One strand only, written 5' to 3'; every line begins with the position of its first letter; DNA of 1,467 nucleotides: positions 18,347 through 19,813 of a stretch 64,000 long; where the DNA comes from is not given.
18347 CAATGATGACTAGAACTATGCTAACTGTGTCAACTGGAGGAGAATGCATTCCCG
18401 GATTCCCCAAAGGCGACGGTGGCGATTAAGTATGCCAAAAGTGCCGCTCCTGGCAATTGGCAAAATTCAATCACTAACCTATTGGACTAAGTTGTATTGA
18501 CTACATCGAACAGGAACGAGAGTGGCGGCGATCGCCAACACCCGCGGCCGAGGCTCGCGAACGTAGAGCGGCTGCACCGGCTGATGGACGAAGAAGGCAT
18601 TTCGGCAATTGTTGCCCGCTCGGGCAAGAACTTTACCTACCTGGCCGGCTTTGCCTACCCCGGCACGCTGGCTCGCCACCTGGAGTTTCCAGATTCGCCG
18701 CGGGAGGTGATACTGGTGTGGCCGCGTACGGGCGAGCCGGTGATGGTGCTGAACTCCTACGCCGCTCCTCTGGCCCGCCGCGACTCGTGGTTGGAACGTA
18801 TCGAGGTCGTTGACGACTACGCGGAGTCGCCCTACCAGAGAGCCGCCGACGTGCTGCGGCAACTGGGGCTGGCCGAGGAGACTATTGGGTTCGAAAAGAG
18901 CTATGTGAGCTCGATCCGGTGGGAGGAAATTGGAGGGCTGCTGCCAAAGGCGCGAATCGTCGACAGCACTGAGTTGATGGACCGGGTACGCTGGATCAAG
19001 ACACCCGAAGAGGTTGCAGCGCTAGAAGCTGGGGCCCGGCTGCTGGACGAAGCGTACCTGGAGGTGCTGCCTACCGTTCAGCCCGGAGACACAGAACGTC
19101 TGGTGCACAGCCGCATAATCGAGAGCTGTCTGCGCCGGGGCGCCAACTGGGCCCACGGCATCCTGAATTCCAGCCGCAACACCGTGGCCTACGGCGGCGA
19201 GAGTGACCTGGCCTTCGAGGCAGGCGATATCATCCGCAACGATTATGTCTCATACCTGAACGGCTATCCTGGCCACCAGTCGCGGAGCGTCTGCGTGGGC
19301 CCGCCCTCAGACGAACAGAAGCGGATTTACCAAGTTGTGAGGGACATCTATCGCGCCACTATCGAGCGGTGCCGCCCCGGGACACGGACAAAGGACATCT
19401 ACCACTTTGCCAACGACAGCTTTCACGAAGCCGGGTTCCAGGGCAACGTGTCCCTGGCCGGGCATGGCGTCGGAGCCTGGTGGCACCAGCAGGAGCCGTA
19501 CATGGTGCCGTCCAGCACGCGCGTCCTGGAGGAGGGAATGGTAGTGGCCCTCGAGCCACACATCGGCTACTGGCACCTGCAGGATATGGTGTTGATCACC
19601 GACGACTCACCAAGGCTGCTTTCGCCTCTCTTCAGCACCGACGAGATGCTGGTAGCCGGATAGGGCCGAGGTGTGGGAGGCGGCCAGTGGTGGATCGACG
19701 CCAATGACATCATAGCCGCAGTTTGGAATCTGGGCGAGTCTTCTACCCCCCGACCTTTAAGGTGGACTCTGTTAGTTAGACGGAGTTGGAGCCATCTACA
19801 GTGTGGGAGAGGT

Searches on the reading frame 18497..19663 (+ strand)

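Call 35: search_protein_families(library=ncbifam, proteins=[window:18497-19663:+], max_evalue=0.00001)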
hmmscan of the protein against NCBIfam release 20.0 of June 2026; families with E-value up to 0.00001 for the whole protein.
window:18497-19663:+ (388 aa): 13 families
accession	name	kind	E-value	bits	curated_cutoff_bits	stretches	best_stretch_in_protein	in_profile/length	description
NF040821.1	dipep_PepQ_Arch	equivalog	3e-24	85.7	630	1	159-375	114-338/346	Xaa-Pro dipeptidase PepQ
NF007310.0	PRK09795.1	equivalog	2.8e-19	69.1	393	1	121-373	82-346/361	aminopeptidase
TIGR00500.1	met_pdase_I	equivalog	3.6e-19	69.3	171.35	1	167-357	3-204/247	type I methionyl aminopeptidase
NF011174.0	PRK14576.1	subfamily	1.7e-16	60.1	487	1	113-378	123-397/405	putative endopeptidase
NF011173.0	PRK14575.1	equivalog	3.6e-13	49.3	850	1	135-377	146-397/406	putative peptidase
NF011720.0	PRK15173.1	subfamily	3.6e-13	49.2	420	1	137-377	85-334/343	peptidase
NF008970.0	PRK12318.1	equivalog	8.1e-12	45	267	1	220-357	106-245/291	methionyl aminopeptidase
NF009533.0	PRK12897.1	equivalog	7.7e-10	38.5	488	1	167-356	4-204/248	type I methionyl aminopeptidase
NF038259.1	ectoine_DoeA_2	exception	1.3e-09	37.3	575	1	24-356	19-351/386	ectoine hydrolase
NF008131.0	PRK10879.1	equivalog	1.8e-09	36.9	465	1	151-301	157-311/438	Xaa-Pro aminopeptidase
TIGR02993.1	ectoine_eutD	equivalog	1.9e-08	33.9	613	1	27-367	19-365/391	ectoine hydrolase DoeA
NF005583.0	PRK07281.1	equivalog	2.1e-08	33.7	445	1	251-360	128-241/286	methionyl aminopeptidase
TIGR00501.1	met_pdase_II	equivalog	2.3e-07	30.7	222.65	1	235-355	70-190/295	type II methionyl aminopeptidase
